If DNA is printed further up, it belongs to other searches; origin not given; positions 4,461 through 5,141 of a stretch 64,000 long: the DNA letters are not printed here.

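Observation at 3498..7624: Four translationally coupled single-domain cupin genes followed by KynB-like formamidase, CMD/AhpD-like and ACMSD-like genes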

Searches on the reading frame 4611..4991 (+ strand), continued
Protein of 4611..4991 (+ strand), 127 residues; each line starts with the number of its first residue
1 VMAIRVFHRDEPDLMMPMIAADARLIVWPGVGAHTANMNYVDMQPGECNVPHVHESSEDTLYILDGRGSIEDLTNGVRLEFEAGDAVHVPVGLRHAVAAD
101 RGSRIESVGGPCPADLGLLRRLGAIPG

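Call 43: search_protein_families(library=pfam, proteins=[L068:4304-5056:-, L068:5296-6288:-, L068:7305-9350:-, L068:10436-11569:+, L068:11618-12328:-, L068:12318-13223:-, L068:14115-15017:-, L068:15045-16364:-, L068:16807-17421:+, L068:17483-18706:+], max_evalue=0.0001)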
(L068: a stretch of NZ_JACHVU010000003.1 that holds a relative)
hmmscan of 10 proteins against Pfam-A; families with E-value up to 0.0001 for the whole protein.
L068:4304-5056:- (250 aa): 6 families
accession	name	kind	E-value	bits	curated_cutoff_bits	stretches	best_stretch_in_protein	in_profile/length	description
PF07883.17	Cupin_2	-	6e-17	61.6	27.2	1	182-245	8-69/70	Cupin domain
PF01381.28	HTH_3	-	1e-13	51.5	23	1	78-131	1-54/55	Helix-turn-helix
PF13560.12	HTH_31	-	1.1e-09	38.9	27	1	75-127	3-56/64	Helix-turn-helix domain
PF12844.13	HTH_19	-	3.5e-07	30.5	30.2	1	75-137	1-63/64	Helix-turn-helix domain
PF13443.12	HTH_26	-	1.4e-05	25.7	22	1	79-136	3-61/63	Cro/C1-type HTH DNA-binding domain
PF02311.25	AraC_binding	-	1.9e-05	24.9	21.1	1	190-248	19-77/135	AraC-like ligand binding domain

L068:5296-6288:- (330 aa): 2 families
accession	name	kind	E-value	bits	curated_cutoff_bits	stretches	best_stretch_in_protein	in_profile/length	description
PF19112.6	VanA_C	-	9.4e-28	98.1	23.5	1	145-321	1-192/193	Vanillate O-demethylase oxygenase C-terminal domain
PF00355.32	Rieske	-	1.3e-19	70.3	20.3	1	10-89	2-83/88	Rieske [2Fe-2S] domain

L068:7305-9350:- (681 aa): 3 families
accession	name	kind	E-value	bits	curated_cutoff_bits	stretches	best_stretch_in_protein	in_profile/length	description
PF00501.34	AMP-binding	-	5e-49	167.5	29.9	1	128-498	7-377/384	AMP-binding enzyme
PF16177.11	ACAS_N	-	4e-14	52.6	27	1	65-121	1-55/55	Acetyl-coenzyme A synthetase N-terminus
PF13193.12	AMP-binding_C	-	4.3e-05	24.8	24.5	1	591-641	28-76/76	AMP-binding enzyme C-terminal domain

L068:10436-11569:+ (377 aa): 2 families
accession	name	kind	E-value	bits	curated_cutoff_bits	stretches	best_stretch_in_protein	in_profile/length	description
PF13478.12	XdhC_C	-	3.3e-41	141.1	29.7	1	204-351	1-125/125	XdhC Rossmann domain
PF02625.21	XdhC_CoxI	-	1.4e-32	111.9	24.3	2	12-78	2-68/68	XdhC and CoxI family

L068:11618-12328:- (236 aa): 3 families
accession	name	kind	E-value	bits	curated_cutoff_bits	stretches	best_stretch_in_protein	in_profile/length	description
PF00005.33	ABC_tran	-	6.2e-34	118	25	1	19-162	2-137/137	ABC transporter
PF13304.12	AAA_21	-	1.2e-11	45.7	27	0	30-62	1-36/304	AAA domain, putative AbiEii toxin, Type IV TA system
PF02463.25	SMC_N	-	4.8e-06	26.6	40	1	28-148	24-151/220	RecF/RecN/SMC N terminal domain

L068:12318-13223:- (301 aa): 4 families
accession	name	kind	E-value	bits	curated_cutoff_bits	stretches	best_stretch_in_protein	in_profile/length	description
PF00005.33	ABC_tran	-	8e-27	94.9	25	1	62-222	1-136/137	ABC transporter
PF12399.14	BCA_ABC_TP_C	-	4.6e-08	32.9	25.5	1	272-296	2-26/27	Branched-chain amino acid ATP-binding cassette transporter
PF13304.12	AAA_21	-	6.6e-07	30.1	27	0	74-94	1-21/304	AAA domain, putative AbiEii toxin, Type IV TA system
PF13476.12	AAA_23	-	3.1e-05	25.2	27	1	58-92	6-39/201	AAA domain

L068:14115-15017:- (300 aa): 1 family
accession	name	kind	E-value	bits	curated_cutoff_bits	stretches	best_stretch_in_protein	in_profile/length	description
PF02653.21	BPD_transp_2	-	2.7e-28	99.3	26.8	1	18-282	2-269/269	Branched-chain amino acid transport system / permease component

L068:15045-16364:- (439 aa): 3 families
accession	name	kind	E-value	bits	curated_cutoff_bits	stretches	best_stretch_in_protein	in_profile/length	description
PF13458.12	Peripla_BP_6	-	3e-39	136.1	31.7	1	64-362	2-305/343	Periplasmic binding protein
PF01094.35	ANF_receptor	-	1.2e-16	61.2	25.4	1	86-420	5-351/353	Receptor family ligand binding region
PF13433.12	Peripla_BP_5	-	9.9e-09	35.2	27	0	67-140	4-78/363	Periplasmic binding protein domain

L068:16807-17421:+ (204 aa): 4 families
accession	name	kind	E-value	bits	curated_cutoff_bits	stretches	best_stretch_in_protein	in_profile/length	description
PF07883.17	Cupin_2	-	3.7e-12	46.2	27.2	1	126-185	4-61/70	Cupin domain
PF01381.28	HTH_3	-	7.2e-12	45.6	23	1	27-80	1-54/55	Helix-turn-helix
PF13560.12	HTH_31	-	1.1e-09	38.9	27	1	23-77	2-57/64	Helix-turn-helix domain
PF13443.12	HTH_26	-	3.9e-06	27.5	22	1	27-83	2-59/63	Cro/C1-type HTH DNA-binding domain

L068:17483-18706:+ (407 aa): 1 family
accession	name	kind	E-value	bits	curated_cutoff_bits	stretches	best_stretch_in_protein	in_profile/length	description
PF07690.21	MFS_1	-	3.3e-17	62.9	33.4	1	38-362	5-342/347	Major Facilitator Superfamily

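Call 73: search_protein_families(library=ncbifam, proteins=[L053:11876-14476:+, L053:14784-17309:+, L088:12998-15346:+, L087:10353-11564:+, L087:12434-13243:+], max_evalue=0.00001)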
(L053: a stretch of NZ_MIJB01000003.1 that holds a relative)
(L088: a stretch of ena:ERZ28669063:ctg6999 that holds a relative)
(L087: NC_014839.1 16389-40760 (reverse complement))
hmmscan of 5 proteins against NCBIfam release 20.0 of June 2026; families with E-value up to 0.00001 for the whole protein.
L053:11876-14476:+ (867 aa): 13 families
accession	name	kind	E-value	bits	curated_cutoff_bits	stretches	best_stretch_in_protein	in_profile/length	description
NF041018.1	glyceraldDH_alpha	equivalog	1.3e-160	536.3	790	1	81-849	2-737/741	glyceraldehyde dehydrogenase subunit alpha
NF040766.1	CODH_aero_grp5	exception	3.8e-145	485.1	950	1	82-852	5-781/785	aerobic carbon-monoxide dehydrogenase large subunit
TIGR02416.1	CO_dehy_Mo_lg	equivalog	1.6e-125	420.1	991.15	1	90-852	1-767/770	aerobic carbon-monoxide dehydrogenase large subunit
TIGR03194.1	4hydrxCoA_A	equivalog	3.5e-108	363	994.55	1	87-853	2-743/746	4-hydroxybenzoyl-CoA reductase subunit alpha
NF043082.1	XdhA_XDHase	equivalog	1.3e-101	341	780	1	83-859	2-755/758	xanthine dehydrogenase subunit XdhA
NF007426.0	PRK09970.1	equivalog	1.1e-96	324.6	916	1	82-857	6-756/761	xanthine dehydrogenase molybdenum-binding subunit XdhA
TIGR03196.1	pucD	equivalog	5.6e-77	259.8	783.65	1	97-854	18-756/763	xanthine dehydrogenase subunit D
NF045668.1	pterin_aldehy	equivalog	5.5e-73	246.4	1100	1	131-855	232-903/905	molybdopterin-dependent aldehyde oxidoreductase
TIGR02965.1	xanthine_xdhB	equivalog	8.2e-64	216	849.5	1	97-853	16-751/758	xanthine dehydrogenase molybdopterin binding subunit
TIGR03311.1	Se_dep_XDH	equivalog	7.2e-58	196.4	830.45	3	75-496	155-565/848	selenium-dependent xanthine dehydrogenase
TIGR03313.1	Se_sel_red_Mo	hypoth_equivalog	2.8e-54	184.2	1101.9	2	241-835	363-931/951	molybdopterin-dependent oxidoreductase Mo/Fe-S-binding subunit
NF041671.1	peri_hyde_PaoC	equivalog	4.7e-49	167.4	1180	1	81-851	17-726/735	aldehyde oxidoreductase molybdenum-binding subunit PaoC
TIGR02969.1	mam_aldehyde_ox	subfamily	2e-29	101.8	1912.3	1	98-852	592-1303/1330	aldehyde oxidase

L053:14784-17309:+ (842 aa): 13 families
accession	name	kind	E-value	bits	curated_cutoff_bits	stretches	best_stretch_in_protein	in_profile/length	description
NF040766.1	CODH_aero_grp5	exception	9.7e-183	609.4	950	2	57-662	3-598/785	aerobic carbon-monoxide dehydrogenase large subunit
NF041018.1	glyceraldDH_alpha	equivalog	6.9e-160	533.9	790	1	58-825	2-739/741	glyceraldehyde dehydrogenase subunit alpha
TIGR02416.1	CO_dehy_Mo_lg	equivalog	4.7e-117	392.1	991.15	1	67-813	1-753/770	aerobic carbon-monoxide dehydrogenase large subunit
TIGR03194.1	4hydrxCoA_A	equivalog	5.6e-103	345.8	994.55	1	73-829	11-745/746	4-hydroxybenzoyl-CoA reductase subunit alpha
NF043082.1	XdhA_XDHase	equivalog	2.2e-99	333.6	780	1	59-829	1-751/758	xanthine dehydrogenase subunit XdhA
NF007426.0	PRK09970.1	equivalog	1.5e-93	314.3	916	1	57-828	4-753/761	xanthine dehydrogenase molybdenum-binding subunit XdhA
TIGR03196.1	pucD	equivalog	3.3e-77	260.5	783.65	1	73-826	17-754/763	xanthine dehydrogenase subunit D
TIGR03313.1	Se_sel_red_Mo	hypoth_equivalog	1.2e-65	221.8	1101.9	1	54-809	163-930/951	molybdopterin-dependent oxidoreductase Mo/Fe-S-binding subunit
NF045668.1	pterin_aldehy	equivalog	1e-64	219.1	1100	1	54-828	170-902/905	molybdopterin-dependent aldehyde oxidoreductase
TIGR03311.1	Se_dep_XDH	equivalog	3.8e-61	207.2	830.45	1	58-805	161-827/848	selenium-dependent xanthine dehydrogenase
TIGR02965.1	xanthine_xdhB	equivalog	5.8e-60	203.3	849.5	1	83-770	26-688/758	xanthine dehydrogenase molybdopterin binding subunit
NF041671.1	peri_hyde_PaoC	equivalog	4.8e-55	187.2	1180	1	56-809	15-712/735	aldehyde oxidoreductase molybdenum-binding subunit PaoC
TIGR02969.1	mam_aldehyde_ox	subfamily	1.2e-29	102.5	1912.3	2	87-583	605-1068/1330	aldehyde oxidase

L088:12998-15346:+ (783 aa): 13 families
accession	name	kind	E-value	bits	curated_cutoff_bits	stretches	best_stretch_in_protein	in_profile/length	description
NF040766.1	CODH_aero_grp5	exception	2.5e-215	717.1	950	2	5-591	3-589/785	aerobic carbon-monoxide dehydrogenase large subunit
NF041018.1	glyceraldDH_alpha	equivalog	8.6e-199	662.5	790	1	6-763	2-739/741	glyceraldehyde dehydrogenase subunit alpha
TIGR02416.1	CO_dehy_Mo_lg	equivalog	6.6e-171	570.2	991.15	1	15-764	1-767/770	aerobic carbon-monoxide dehydrogenase large subunit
TIGR03194.1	4hydrxCoA_A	equivalog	1.3e-132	443.8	994.55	1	21-767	11-745/746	4-hydroxybenzoyl-CoA reductase subunit alpha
NF043082.1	XdhA_XDHase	equivalog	4.5e-127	425.2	780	1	7-769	1-753/758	xanthine dehydrogenase subunit XdhA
NF007426.0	PRK09970.1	equivalog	1.9e-117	393.3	916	1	6-767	5-754/761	xanthine dehydrogenase molybdenum-binding subunit XdhA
TIGR03196.1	pucD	equivalog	3.7e-101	339.7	783.65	1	7-764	3-754/763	xanthine dehydrogenase subunit D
TIGR03311.1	Se_dep_XDH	equivalog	5.7e-83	279.4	830.45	2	7-574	162-697/848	selenium-dependent xanthine dehydrogenase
TIGR03313.1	Se_sel_red_Mo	hypoth_equivalog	3.3e-80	270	1101.9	2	156-764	349-945/951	molybdopterin-dependent oxidoreductase Mo/Fe-S-binding subunit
NF045668.1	pterin_aldehy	equivalog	4.8e-73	246.6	1100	1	22-766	190-902/905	molybdopterin-dependent aldehyde oxidoreductase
NF041671.1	peri_hyde_PaoC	equivalog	1.2e-72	245.4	1180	1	3-766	14-729/735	aldehyde oxidoreductase molybdenum-binding subunit PaoC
TIGR02965.1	xanthine_xdhB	equivalog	9e-68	229.1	849.5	1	13-715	7-697/758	xanthine dehydrogenase molybdopterin binding subunit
TIGR02969.1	mam_aldehyde_ox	subfamily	2e-29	101.7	1912.3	1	17-765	586-1304/1330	aldehyde oxidase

L087:10353-11564:+ (404 aa): 39 families (the best 25 are shown)
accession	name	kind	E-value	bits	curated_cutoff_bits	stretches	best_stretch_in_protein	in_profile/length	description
NF005566.0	PRK07236.1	subfamily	3.1e-121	404.9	333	1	2-374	6-381/386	hypothetical protein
NF005243.0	PRK06753.1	equivalog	1.8e-32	112.6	365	2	6-180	4-182/374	hypothetical protein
NF005313.0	PRK06847.1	subfamily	2.2e-31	109.1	372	2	4-177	6-191/375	hypothetical protein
NF005720.0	PRK07538.1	subfamily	3.7e-28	98.6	400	1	97-365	109-365/418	hypothetical protein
NF006021.0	PRK08163.1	equivalog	1e-27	97.2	459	3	111-189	128-205/398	3-hydroxybenzoate 6-monooxygenase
NF033623.1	urate_HpxO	equivalog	1.9e-26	92.9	500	2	5-177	2-184/381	FAD-dependent urate hydroxylase HpxO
NF005062.0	PRK06475.1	equivalog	1.1e-20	73.8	524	1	1-81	2-80/401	FAD-binding protein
TIGR03219.1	salicylate_mono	equivalog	8.3e-19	67.5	446.35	1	100-180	109-194/414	salicylate 1-monooxygenase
TIGR01988.1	Ubi-OHases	subfamily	6.3e-14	51.6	224.65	1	110-156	125-171/387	ubiquinone biosynthesis hydroxylase, UbiH/UbiF/VisC/COQ6 family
NF053548.1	violacein_VioC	equivalog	4.7e-12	45.7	760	0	4-46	3-45/429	NADP-dependent violacein biosynthesis oxygenase VioC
TIGR01984.1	UbiH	equivalog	1.3e-11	44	392.2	0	115-157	127-169/382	2-octaprenyl-6-methoxyphenyl hydroxylase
NF005691.0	PRK07494.1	equivalog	1.4e-11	43.6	459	0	114-157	132-175/404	UbiH/UbiF family hydroxylase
NF006091.0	PRK08243.1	subfamily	8.3e-11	41.3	351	1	291-350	271-332/393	4-hydroxybenzoate 3-monooxygenase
NF004523.0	PRK05868.1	equivalog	1.9e-10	40.1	536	0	294-336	277-319/372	FAD-binding protein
NF004829.0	PRK06183.1-3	subfamily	2.5e-10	39.7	390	0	299-377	288-369/520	bifunctional 3-(3-hydroxy-phenyl)propionate/3-hydroxycinnamic acid hydroxylase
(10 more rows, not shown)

L087:12434-13243:+ (270 aa): 0 families

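Call 84: predict_structure(alignment_id=A1)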
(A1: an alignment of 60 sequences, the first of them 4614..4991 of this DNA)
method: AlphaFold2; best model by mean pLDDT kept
length: 126 residues; sequences in the alignment: 60
mean_pLDDT: 85.7   pTM: 0.79
mean pLDDT of the five models: 85.7, 83.1, 81.4, 78.8, 78.5
residues with pLDDT >= 90: 67; 70-90: 41; 50-70: 14; < 50: 4
segments of 3 or more residues with pLDDT < 50: 1-4
pLDDT, mean of each block of 10 residues (from residue 1): 52 83 75 76 94 92 97 96 96 96 93 86 75
secondary structure, 60 per line:
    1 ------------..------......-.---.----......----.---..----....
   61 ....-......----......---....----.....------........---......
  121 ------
elements in order: E21-26 E37-42 E57-64 E66-71 E76-81 E85-88 E93-97 E104-111 H115-120

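Call 86: fold_search(model_id=the predicted structure, library=pdb)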
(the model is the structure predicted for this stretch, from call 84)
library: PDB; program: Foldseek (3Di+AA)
matches with E <= 10: 1886; with E <= 0.001: 408
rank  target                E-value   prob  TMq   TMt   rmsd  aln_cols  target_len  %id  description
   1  4rd7                  9.7e-07  1.00  0.66  0.69   6.0       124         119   24  The crystal structure of a Cupin 2 conserved barrel domain protein from Salinispora arenicola CNS-205 (released 2014-10-01)
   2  3ht1                  1.2e-06  1.00  0.67  0.61   4.2       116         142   19  1.2A structure of the polyketide cyclase RemF from Streptomyces resistomycificus (released 2009-10-13)
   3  5fpx_B                2.4e-06  1.00  0.55  0.63   3.0        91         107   20  The structure of KdgF from Yersinia enterocolitica. (released 2016-05-04)
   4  5flh_A                3.0e-06  1.00  0.53  0.37   3.5        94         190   24  Free state of Ni-quercetinase (released 2016-06-01)
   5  1o4t_A                3.9e-06  1.00  0.66  0.72   1.6        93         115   22  Crystal structure of a predicted oxalate decarboxylase (tm1287) from thermotoga maritima at 1.95 A resolution (released 2003-07-15)
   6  3ht2_A                3.9e-06  1.00  0.70  0.62   4.4       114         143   22  Zink containing polyketide cyclase RemF from Streptomyces resistomycificus (released 2009-10-13)
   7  8awn                  4.1e-06  1.00  0.62  0.70   1.8        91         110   18  Crystal structure of a manganese-containing cupin (tm1459) from Thermotoga maritima, variant C106Q (released 2023-03-08)
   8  6a53_A                4.8e-06  1.00  0.62  0.62   2.3        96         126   16  Crystal structure of DddK (released 2019-02-20)
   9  5fpx_A                4.8e-06  1.00  0.55  0.64   2.9        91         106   20  The structure of KdgF from Yersinia enterocolitica. (released 2016-05-04)
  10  5fq0_B                4.8e-06  1.00  0.59  0.67   3.4       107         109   20  The structure of KdgF from Halomonas sp. (released 2016-05-04)
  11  5fq0_D                5.1e-06  1.00  0.58  0.66   3.1        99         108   19  The structure of KdgF from Halomonas sp. (released 2016-05-04)
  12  9bwf_B                5.4e-06  1.00  0.63  0.67   3.6       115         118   18  Crystal structure of cellulose oxidative enzyme without ligand (released 2024-12-04)
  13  8awo_B                6.6e-06  1.00  0.63  0.71   1.7        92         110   18  Crystal structure of a manganese-containing cupin (tm1459) from Thermotoga maritima, variant AIFQ (Y7A/M38I/Y83F/C106Q (released 2023-03-08)
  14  8zyh_B                7.0e-06  1.00  0.68  0.73   3.4       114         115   16  Crystal structure of a cupin protein (tm1459, I49C-4py/H52A/H54A/C106D mutant) in copper (Cu) substituted form (released 2024-09-04)
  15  5fq0_C                7.0e-06  1.00  0.59  0.67   3.4       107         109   20  The structure of KdgF from Halomonas sp. (released 2016-05-04)
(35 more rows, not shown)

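Call 88: search_protein_families(library=ncbifam, proteins=[L087:9683-10315:+, L087:3519-4214:-, L087:5597-6547:-, L087:8918-9292:-, L053:8494-9477:+, L053:18105-18842:+, L057:11162-11797:+, L057:12057-14939:-, L057:15340-16752:-], max_evalue=0.00001)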
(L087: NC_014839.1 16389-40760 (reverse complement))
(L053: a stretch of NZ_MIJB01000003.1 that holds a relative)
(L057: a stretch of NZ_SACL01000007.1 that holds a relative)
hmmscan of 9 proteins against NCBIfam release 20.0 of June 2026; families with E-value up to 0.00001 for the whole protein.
L087:9683-10315:+ (211 aa): 4 families
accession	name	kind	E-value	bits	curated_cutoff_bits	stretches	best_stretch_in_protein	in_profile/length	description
NF050097.1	BiurAmidohydBiuH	equivalog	2.3e-11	43.6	370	1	103-202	115-213/221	biuret amidohydrolase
NF008517.0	PRK11440.1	equivalog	5.8e-11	42.7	195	1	104-199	86-181/188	hydrolase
NF008623.0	PRK11609.1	equivalog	3.3e-09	36.9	174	0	128-176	132-180/213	bifunctional nicotinamidase/pyrazinamidase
TIGR03614.1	RutB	equivalog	5.9e-09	35.9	377.95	1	107-200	119-213/226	pyrimidine utilization protein B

L087:3519-4214:- (231 aa): 3 families
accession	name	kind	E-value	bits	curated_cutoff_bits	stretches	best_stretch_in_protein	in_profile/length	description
NF050097.1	BiurAmidohydBiuH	equivalog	1.1e-15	57.8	370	1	23-216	14-210/221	biuret amidohydrolase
NF008517.0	PRK11440.1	equivalog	1.1e-13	51.5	195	1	20-223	1-187/188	hydrolase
TIGR03614.1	RutB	equivalog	4e-13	49.5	377.95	1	131-222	125-217/226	pyrimidine utilization protein B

L087:5597-6547:- (316 aa): 3 families
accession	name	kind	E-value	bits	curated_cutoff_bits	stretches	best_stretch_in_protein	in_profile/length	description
TIGR04048.1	nitrile_sll0784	equivalog_domain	2.2e-43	148.4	502.6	1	12-310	2-291/301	Nit6803 family nitrilase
NF040852.1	nitrile_Arch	equivalog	1.2e-07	31.2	500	1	13-173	1-146/262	nitrilase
TIGR03381.1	agmatine_aguB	equivalog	4.1e-06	26.3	410.25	1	13-291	1-258/279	N-carbamoylputrescine amidase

L087:8918-9292:- (124 aa): 1 family
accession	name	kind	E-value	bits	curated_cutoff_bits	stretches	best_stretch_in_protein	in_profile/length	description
NF033625.1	HpxZ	equivalog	1.5e-37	128.7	135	1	3-123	2-122/122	oxalurate catabolism protein HpxZ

L053:8494-9477:+ (328 aa): 5 families
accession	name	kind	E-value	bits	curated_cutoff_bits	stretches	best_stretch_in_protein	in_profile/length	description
NF007408.0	PRK09943.1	equivalog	2.8e-21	75.9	211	1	152-322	7-177/185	HTH-type transcriptional regulator PuuR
NF006015.0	PRK08154.1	subfamily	2e-11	43.6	204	1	143-219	21-97/314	anaerobic benzoate catabolism transcriptional regulator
TIGR03070.1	couple_hipB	subfamily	4.6e-09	36.1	71.65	1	152-208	2-58/58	type II toxin-antitoxin system Y4mF family antitoxin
NF046032.1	TransRegSlrRBacil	equivalog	3.5e-08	33.7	250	1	153-214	2-64/149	HTH-type transcriptional regulator SlrR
NF047948.1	male_kill_WMK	equivalog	3.2e-06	26.8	300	1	152-216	5-69/300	WO male-killing family protein Wmk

L053:18105-18842:+ (246 aa): 0 families

L057:11162-11797:+ (212 aa): 0 families

L057:12057-14939:- (960 aa): 3 families
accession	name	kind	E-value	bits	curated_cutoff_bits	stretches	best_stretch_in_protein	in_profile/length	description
TIGR00461.1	gcvP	equivalog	0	1400.2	859.2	1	21-944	1-939/939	aminomethyl-transferring glycine dehydrogenase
NF003346.0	PRK04366.1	equivalog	1.4e-143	479.1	441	2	474-894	54-468/487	aminomethyl-transferring glycine dehydrogenase subunit GcvPB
NF001696.0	PRK00451.1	equivalog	3.9e-117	391.9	364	2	27-444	9-443/447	aminomethyl-transferring glycine dehydrogenase subunit GcvPA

L057:15340-16752:- (470 aa): 6 families
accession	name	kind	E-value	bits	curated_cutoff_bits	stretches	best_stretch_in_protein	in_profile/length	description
NF010093.0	PRK13579.1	equivalog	1.5e-152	507.7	459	1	107-470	7-370/371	glycine cleavage system aminomethyltransferase GcvT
NF001567.0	PRK00389.1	subfamily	3e-95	319.2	300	1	109-466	3-355/359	glycine cleavage system aminomethyltransferase GcvT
TIGR00528.1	gcvT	equivalog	2.7e-93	312.8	235.85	1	110-465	2-361/362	glycine cleavage system aminomethyltransferase GcvT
TIGR01372.1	soxA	subfamily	2.2e-31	108.5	1164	1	139-462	644-985/996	sarcosine oxidase subunit alpha family protein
NF053776.1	TmaoDeMthMsil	equivalog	9.8e-30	103.7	1100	1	124-464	400-754/763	trimethylamine N-oxide demethylase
NF009133.0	PRK12486.1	equivalog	4.7e-22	78.4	410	1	141-460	44-365/369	dimethylsulfoniopropionate demethylase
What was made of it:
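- An HpxZ-like protein sits near the Pantoea cupins (call 88).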
